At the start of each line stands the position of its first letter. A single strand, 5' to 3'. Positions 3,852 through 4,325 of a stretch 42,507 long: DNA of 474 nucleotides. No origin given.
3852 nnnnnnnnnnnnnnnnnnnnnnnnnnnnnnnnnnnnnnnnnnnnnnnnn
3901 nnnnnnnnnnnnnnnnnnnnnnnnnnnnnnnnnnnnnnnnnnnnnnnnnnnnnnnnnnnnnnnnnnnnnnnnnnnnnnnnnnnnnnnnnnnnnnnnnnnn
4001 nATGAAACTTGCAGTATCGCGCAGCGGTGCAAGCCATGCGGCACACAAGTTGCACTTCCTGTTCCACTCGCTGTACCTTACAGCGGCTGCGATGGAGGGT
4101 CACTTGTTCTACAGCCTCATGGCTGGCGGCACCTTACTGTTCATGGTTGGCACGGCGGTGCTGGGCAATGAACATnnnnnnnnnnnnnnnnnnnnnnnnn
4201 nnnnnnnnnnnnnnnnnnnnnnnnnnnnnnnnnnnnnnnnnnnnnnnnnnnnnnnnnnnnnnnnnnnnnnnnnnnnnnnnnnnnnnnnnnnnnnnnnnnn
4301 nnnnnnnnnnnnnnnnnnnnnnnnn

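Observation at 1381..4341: Multiple translationally coupled mini-ORFs encoding hydrophobic peptides in the early region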

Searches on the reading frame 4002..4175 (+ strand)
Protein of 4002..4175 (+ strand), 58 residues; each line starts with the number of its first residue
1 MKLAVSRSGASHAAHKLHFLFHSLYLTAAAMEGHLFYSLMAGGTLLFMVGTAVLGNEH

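Call 29: search_protein_families(library=phrogs, proteins=[window:4002-4175:+], max_evalue=1)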
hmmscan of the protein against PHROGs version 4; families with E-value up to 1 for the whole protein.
seq(58 aa): 0 families

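Call 30: search_protein_families(library=pfam, proteins=[window:4002-4175:+], max_evalue=1)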
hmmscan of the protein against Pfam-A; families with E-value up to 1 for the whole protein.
seq(58 aa): 0 families

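Call 31: search_dna_similar(query=window:4002-4175:+, collection=phages, mode=protein, max_evalue=1, max_rows=40)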
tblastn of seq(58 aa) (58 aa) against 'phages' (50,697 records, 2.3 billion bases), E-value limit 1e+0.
Records with a match: 5; places in all: 5; records where one place covers at least 80% of the query: 5.
Best place of each record, by identity: 95-99% 1; 80-90% 2; <60% 2.
By first word of the organism name: Escherichia 3; Pantoea 2.
By host as written in the record: Escherichia coli MG1655 K12 2; Pantoea agglomerans 2; Escherichia coli K-12 MG1655 1.
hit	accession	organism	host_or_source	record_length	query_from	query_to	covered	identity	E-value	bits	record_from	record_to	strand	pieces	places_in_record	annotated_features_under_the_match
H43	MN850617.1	Escherichia phage forsur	Escherichia coli K-12 MG1655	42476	1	58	100%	98.3%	1e-28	110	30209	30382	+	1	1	hypothetical protein (x2)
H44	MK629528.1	Escherichia phage Lidtsur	Escherichia coli MG1655 K12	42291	1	58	100%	86.2%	3e-26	103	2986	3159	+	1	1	hypothetical protein (x2)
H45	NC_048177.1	Escherichia phage Lidtsur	Escherichia coli MG1655 K12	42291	1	58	100%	86.2%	3e-26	103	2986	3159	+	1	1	hypothetical protein (x2)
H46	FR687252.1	Pantoea phage LIMElight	Pantoea agglomerans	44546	1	57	98%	50.9%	1e-8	54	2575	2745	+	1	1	hypothetical protein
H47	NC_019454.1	Pantoea phage LIMElight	Pantoea agglomerans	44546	1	57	98%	50.9%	1e-8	54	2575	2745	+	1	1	hypothetical protein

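Call 33: get_annotated_region(hit=H46, flank=2600)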
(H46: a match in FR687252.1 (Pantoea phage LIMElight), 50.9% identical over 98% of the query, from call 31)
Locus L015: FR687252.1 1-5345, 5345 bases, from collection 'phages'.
description: Pantoea phage LIMElight complete genome.
organism: Pantoea phage LIMElight (NCBI taxid 881915)
taxonomy: Viruses; Duplodnaviria; Heunggongvirae; Uroviricota; Caudoviricetes; Autographiviridae; Limelightvirus; Limelightvirus limelight
host: Pantoea agglomerans; source: soil from potato trial field; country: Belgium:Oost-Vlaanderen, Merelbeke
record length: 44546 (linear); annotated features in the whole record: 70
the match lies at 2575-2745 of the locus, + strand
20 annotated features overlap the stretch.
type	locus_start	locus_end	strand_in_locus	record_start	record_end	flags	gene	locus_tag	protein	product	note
repeat_region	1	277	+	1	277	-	-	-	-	-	-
regulatory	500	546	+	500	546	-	-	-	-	promoter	putative Pantoea agglomerans specific promotor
regulatory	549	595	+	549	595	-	-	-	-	promoter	putative Pantoea agglomerans specific promotor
regulatory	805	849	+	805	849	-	-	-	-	promoter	putative Pantoea agglomerans specific promotor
regulatory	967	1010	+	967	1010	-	-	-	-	promoter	putative Pantoea agglomerans specific promotor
regulatory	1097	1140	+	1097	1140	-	-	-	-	promoter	putative Pantoea agglomerans specific promotor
CDS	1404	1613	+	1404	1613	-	-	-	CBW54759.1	hypothetical protein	ORF1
CDS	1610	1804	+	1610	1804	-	-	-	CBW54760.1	hypothetical protein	ORF2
CDS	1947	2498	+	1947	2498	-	-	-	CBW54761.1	hypothetical protein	ORF3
CDS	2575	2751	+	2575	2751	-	-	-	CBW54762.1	hypothetical protein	ORF4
CDS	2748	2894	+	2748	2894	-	-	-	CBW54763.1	hypothetical protein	ORF5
CDS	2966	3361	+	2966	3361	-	-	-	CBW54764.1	hypothetical protein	ORF6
CDS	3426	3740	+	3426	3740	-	-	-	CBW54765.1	hypothetical protein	ORF7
CDS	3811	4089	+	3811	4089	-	-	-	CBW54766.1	hypothetical protein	ORF8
CDS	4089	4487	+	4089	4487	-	-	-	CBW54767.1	hypothetical protein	ORF9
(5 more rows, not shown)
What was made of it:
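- LIMElight's first phage promoter is annotated downstream of ORF4/5 (call 33).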

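Call 37: find_homologous_proteins(query=A2, max_evalue=1)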
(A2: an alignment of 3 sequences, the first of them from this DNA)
Query A2 (3 sequences) (58 aa, profile of the alignment): 17 proteins with E <= 1 among 42 candidates.
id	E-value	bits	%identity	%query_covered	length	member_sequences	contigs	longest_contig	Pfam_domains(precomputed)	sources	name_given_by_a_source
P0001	2.8e-31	125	91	100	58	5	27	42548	-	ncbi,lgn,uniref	ncbi:hypothetical protein ACLPBM_20440 [Escherichia coli]|uniref:hypothetical protein n=1 Tax=Entero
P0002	7.9e-31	123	98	100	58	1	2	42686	-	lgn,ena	-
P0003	1.6e-30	122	98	100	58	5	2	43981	-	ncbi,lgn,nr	ncbi:hypothetical protein forsur_36 [Escherichia phage forsur]|nr:hypothetical protein forsur_36 [Es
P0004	9.4e-30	120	90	100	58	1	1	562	-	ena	-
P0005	1.7e-28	116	51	98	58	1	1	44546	-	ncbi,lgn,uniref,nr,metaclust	ncbi:hypothetical protein [Pantoea phage LIMElight]|uniref:Uncharacterized protein n=1 Tax=Pantoea p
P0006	2.0e-28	116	81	100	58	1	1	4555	-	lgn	-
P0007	1.3e-26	110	79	100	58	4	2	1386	-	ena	-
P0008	1.6e-25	106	76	100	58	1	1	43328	-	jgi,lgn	jgi:hypothetical protein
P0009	2.2e-25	106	79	100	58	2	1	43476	-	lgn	-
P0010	4.7e-25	105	84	100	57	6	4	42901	-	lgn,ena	-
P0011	1.1e-23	101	77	98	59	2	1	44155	-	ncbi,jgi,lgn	-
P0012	1.2e-23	100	75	98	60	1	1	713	-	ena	-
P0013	5.8e-23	98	77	98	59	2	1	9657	-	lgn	-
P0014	3.5e-22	96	45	95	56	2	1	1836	-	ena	-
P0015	8.0e-22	95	57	76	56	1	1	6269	-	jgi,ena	-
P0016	1.2e-19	88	63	98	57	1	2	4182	-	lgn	-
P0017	1.6e-19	87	69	88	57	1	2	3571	-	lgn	-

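Call 41: find_encoding_contigs(protein=P0015, flank=3000, max_places=2)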
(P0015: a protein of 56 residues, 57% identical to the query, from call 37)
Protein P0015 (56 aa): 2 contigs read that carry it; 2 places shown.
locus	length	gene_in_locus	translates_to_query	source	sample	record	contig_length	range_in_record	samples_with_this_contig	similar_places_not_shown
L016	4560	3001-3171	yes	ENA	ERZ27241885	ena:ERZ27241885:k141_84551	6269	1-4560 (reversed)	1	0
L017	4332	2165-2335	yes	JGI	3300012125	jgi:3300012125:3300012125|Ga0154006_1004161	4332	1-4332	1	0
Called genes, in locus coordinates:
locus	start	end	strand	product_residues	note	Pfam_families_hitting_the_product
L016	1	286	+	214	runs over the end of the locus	PF00959:Phage_lysozyme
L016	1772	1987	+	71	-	-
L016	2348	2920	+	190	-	-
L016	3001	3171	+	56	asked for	-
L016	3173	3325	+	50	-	-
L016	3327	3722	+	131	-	PF23780:S-AdoMet_lyase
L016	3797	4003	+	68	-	-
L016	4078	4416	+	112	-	-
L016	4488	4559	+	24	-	?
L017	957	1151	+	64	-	-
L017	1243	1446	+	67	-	-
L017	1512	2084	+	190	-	-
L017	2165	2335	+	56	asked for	-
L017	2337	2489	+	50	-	-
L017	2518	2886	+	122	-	PF23780:S-AdoMet_lyase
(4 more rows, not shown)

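Call 42: find_encoding_contigs(protein=P0016, flank=3000, max_places=2)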
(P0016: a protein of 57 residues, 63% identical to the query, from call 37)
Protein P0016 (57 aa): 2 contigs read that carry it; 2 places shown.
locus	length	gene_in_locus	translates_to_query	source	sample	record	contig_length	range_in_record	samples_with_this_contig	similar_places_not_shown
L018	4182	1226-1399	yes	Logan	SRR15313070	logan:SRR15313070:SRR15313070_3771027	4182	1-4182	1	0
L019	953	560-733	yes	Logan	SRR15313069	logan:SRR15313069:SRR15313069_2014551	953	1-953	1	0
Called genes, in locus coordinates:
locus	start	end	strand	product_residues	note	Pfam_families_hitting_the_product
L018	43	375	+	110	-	-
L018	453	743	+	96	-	-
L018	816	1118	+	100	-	-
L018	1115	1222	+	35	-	-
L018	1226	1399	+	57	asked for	-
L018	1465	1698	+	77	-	-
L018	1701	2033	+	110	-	-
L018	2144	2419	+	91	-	-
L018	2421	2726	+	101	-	-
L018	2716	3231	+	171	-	-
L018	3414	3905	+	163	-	-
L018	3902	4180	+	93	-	?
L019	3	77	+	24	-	?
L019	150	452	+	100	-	-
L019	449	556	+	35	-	-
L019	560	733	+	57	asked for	-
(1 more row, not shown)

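Call 43: find_encoding_contigs(protein=P0017, flank=3000, max_places=2)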
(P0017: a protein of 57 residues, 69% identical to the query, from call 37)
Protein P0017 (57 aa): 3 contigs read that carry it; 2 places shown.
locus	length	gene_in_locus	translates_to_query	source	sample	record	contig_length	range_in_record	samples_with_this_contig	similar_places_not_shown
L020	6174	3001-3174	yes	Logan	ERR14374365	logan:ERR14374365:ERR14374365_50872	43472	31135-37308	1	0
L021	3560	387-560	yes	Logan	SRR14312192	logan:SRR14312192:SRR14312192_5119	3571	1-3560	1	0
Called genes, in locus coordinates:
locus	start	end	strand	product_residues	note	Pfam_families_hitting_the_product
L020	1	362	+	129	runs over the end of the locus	PF23780:S-AdoMet_lyase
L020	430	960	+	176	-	-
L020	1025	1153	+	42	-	-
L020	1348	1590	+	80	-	-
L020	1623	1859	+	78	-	-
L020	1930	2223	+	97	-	-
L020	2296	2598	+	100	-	-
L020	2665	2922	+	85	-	-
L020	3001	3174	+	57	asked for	-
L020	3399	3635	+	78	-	-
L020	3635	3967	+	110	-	-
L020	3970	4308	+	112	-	-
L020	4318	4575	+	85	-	-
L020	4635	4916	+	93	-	-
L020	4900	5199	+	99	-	-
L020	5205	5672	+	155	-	-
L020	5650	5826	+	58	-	-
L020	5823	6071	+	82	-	-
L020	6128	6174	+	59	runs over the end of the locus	-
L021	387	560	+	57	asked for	-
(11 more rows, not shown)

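Call 44: find_encoding_contigs(protein=P0011, flank=3000, max_places=2)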
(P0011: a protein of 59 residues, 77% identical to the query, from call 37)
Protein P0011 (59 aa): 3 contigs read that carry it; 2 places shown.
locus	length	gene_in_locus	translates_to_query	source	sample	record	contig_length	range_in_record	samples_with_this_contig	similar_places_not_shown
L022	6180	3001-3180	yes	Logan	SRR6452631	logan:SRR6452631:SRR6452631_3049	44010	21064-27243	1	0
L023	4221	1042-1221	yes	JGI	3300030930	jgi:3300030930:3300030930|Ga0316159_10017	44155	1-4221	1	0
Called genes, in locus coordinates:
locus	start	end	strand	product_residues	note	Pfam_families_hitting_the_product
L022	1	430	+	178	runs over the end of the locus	-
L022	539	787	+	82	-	-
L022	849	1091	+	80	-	-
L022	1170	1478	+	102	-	-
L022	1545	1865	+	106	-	-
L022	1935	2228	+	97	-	-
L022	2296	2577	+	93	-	-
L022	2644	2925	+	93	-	-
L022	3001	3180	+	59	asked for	-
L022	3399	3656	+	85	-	-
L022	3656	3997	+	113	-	-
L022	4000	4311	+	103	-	-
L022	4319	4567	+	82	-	-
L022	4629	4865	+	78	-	-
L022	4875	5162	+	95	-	-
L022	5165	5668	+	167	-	-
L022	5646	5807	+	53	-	-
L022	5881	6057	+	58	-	-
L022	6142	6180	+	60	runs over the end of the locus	-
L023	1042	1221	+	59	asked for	-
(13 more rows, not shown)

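Call 54: predict_structure(alignment_id=A4)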
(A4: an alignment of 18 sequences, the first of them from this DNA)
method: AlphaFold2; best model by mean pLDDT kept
length: 58 residues; sequences in the alignment: 18
mean_pLDDT: 76.5   pTM: 0.53
mean pLDDT of the five models: 76.5, 74.4, 74.0, 70.3, 66.6
residues with pLDDT >= 90: 0; 70-90: 49; 50-70: 7; < 50: 2
segments of 3 or more residues with pLDDT < 50: none
pLDDT, mean of each block of 10 residues (from residue 1): 66 82 81 79 83 66
secondary structure, 60 per line:
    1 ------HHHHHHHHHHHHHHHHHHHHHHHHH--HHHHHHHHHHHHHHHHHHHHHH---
elements in order: H7-31 H34-55
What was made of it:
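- The i, i+3, i+7 spacing puts the three His on one face of predicted helix 1 (call 54; geometric inference).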

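Call 59: fold_search(model_id=the predicted structure, library=pdb)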
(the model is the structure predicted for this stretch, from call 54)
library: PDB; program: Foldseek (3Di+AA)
matches with E <= 10: 68; with E <= 0.001: 0
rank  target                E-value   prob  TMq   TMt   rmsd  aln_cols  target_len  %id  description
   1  2gyq_B                2.7e+00  0.84  0.79  0.31   1.3        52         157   10  YcfI, a putative structural protein from Rhodopseudomonas palustris. (released 2006-06-13)
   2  3nym_B                3.3e+00  0.87  0.83  0.40   0.9        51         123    6  The crystal structure of functionally unknown protein from Neisseria meningitidis MC58 (released 2010-09-22)
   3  4evd                  3.5e+00  0.82  0.76  0.33   1.2        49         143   12  Crystal Structure HP-NAP from strain YS29 cadmium loaded (Cocrystallization 50mM) (released 2012-06-27)
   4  1y6x                  3.8e+00  0.63  0.72  0.49   3.8        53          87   15  The 1.25 A resolution structure of phosphoribosyl-ATP pyrophosphohydrolase from Mycobacterium tuberculosis (released 2005-03-01)
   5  3nym_A                4.3e+00  0.80  0.82  0.40   0.9        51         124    6  The crystal structure of functionally unknown protein from Neisseria meningitidis MC58 (released 2010-09-22)
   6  4evb                  4.3e+00  0.77  0.76  0.33   1.2        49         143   12  Crystal Structure HP-NAP from strain YS39 zinc soaked (20mM) (released 2012-06-27)
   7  3uno_A                4.6e+00  0.41  0.68  0.26   3.3        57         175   12  Mycobacterium tuberculosis ferritin homolog, BfrB (released 2012-11-21)
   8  5vny                  4.9e+00  0.77  0.72  0.64   0.8        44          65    9  Crystal structure of DM14-3 domain of Lgd (released 2017-06-14)
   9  7zsd_P                4.9e+00  0.75  0.76  0.68   0.7        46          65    9  cryo-EM structure of omicron spike in complex with de novo designed binder, local (released 2023-03-01)
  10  8ftm_A                5.2e+00  0.38  0.68  0.07   4.4        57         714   10  Setx-ssRNA-ADP-SO4 complex (released 2023-10-25)
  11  1qoj_A                5.2e+00  0.35  0.59  0.73   2.7        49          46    8  Crystal Structure of E.coli UvrB C-terminal domain, and a model for UvrB-UvrC interaction. (released 2000-11-10)
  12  7xbq_B                5.5e+00  0.51  0.68  0.18   2.9        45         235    9  Crystal structure of potato 14-3-3 protein St14f (released 2022-07-20)
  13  7o6e_A                5.5e+00  0.41  0.67  0.25   2.2        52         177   13  2.12 A cryo-EM structure of Mycobacterium tuberculosis Ferritin (released 2021-05-19)
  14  5lbh_A                5.9e+00  0.51  0.73  0.32   2.2        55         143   13  Crystal structure of Helicobacter cinaedi CAIP (released 2017-04-26)
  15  6zqt_D                5.9e+00  0.14  0.46  0.47   4.0        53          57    9  Crystal structure of the RLIP76 Ral binding domain mutant (E427H/Q433L/K440R) in complex with RalB-GMPPNP (released 2020-11-25)
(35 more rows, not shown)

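Call 65: search_protein_representatives(alignment_id=A4)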
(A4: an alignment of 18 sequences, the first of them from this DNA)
Query: 18 sequences, 58 profile positions. Proteins with E-value up to 0.001 (for the whole library): 22; up to 1e-10: 6; up to 1e-30: 0. The best 22 are listed.
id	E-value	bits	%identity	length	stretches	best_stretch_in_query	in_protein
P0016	7.7e-25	102.5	-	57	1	1-57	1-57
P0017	8.2e-25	102.4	-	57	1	1-57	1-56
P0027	1.8e-14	69.3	-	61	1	10-57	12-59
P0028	2.6e-14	68.8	-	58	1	16-58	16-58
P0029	1.8e-12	62.9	-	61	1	3-57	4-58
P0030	7.2e-12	61.0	-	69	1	4-56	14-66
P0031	3.9e-08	49.0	-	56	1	17-56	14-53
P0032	1.9e-07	46.8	-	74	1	2-52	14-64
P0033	3.0e-07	46.2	-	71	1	9-57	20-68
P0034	8.2e-07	44.8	-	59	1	6-57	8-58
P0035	2.4e-06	43.3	-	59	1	10-54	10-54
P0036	4.3e-06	42.5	-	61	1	10-57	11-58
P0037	1.7e-05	40.6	-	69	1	8-55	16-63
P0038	2.8e-05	39.9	-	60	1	9-55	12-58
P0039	5.2e-05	39.0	-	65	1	9-54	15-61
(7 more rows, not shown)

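Call 67: find_encoding_contigs(protein=P0030, flank=4000, max_places=2)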
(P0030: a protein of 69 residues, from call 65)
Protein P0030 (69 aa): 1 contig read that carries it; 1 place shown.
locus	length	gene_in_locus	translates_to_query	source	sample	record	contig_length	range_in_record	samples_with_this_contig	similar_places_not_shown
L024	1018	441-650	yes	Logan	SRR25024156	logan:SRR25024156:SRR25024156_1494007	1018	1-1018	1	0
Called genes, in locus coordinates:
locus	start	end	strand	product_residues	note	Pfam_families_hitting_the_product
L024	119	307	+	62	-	-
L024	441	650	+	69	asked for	-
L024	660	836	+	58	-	-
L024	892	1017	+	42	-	?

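Call 68: find_encoding_contigs(protein=P0033, flank=4000, max_places=2)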
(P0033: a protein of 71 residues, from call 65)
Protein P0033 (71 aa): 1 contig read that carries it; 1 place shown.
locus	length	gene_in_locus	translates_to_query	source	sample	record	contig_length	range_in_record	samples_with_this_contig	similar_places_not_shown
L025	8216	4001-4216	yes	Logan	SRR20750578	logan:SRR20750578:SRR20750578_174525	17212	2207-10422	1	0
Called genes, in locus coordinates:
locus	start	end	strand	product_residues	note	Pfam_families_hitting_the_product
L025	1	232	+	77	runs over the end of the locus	-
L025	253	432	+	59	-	-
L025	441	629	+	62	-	-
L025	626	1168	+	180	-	PF25311:WDGH (weak)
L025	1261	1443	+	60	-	-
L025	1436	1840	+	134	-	-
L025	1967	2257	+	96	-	-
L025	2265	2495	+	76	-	-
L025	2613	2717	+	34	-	-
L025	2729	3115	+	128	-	-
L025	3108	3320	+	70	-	-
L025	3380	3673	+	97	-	-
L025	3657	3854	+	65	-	-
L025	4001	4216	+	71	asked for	-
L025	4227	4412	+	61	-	-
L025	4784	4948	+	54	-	-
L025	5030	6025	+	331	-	PF02511:Thy1 (faint)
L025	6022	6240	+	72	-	PF07866:DUF1653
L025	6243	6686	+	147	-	PF11753:DUF3310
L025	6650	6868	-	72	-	-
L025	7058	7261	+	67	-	-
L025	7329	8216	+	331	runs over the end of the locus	PF06414:Zeta_toxin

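Call 70: search_protein_families(library=ncbifam, proteins=[window:4002-4175:+], max_evalue=1)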
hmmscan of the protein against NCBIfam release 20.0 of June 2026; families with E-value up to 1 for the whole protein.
seq(58 aa): 0 families

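Call 71: search_protein_families(library=padloc, proteins=[window:4002-4175:+], max_evalue=1)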
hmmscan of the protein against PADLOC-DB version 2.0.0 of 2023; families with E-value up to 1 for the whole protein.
seq(58 aa): 0 families

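Call 82: find_related_loci(query=A4, collection=genome_contigs, flank=4000)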
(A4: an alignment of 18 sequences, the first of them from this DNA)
Query A4 (58 aa) in genome_contigs; peptide patterns used: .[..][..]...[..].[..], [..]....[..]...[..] (x = any residue, [..] = any of these).
40 stretches matched a pattern, but none encodes a relative of the query by tblastn (E <= 1e-3).
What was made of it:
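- Tried and rejected: None found, so there is no cellular or prophage context to borrow a function from (call 82).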

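Call 83: find_related_loci(query=A4, collection=viral_contigs, flank=3000)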
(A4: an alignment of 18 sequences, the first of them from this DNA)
Query A4 (58 aa) in viral_contigs; peptide patterns used: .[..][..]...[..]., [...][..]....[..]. (x = any residue, [..] = any of these).
83 stretches matched a pattern; 6 encode a relative of the query (tblastn E <= 1e-3); 6 distinct loci.
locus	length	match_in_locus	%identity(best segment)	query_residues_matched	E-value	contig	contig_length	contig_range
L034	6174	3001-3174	84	1-58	5e-30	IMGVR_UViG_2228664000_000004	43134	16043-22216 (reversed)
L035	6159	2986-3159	86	1-58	5e-31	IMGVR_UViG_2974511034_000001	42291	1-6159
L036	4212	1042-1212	77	1-57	4e-27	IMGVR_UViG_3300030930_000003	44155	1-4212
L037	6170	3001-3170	95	1-58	2e-20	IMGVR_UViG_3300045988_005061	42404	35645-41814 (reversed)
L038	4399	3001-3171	51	1-57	2e-13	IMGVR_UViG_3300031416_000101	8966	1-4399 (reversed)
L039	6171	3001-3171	51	1-57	2e-13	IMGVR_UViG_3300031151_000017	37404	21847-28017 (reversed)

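Call 91: search_solved_structures(query=A4, max_evalue=5)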
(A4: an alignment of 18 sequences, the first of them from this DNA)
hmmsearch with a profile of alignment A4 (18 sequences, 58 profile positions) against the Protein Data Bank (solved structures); distinct sequences matched with E-value up to 5: 2.
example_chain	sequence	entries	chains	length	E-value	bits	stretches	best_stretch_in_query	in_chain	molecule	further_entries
8or5_A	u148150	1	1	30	0.051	16.6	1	34-55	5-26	Notch 1 extracellular truncation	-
9f5x_2D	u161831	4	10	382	1.5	11.8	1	14-31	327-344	Cytochrome c oxidase subunit 3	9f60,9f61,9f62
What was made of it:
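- The only PDB sequence hit is to a transmembrane segment (call 91).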
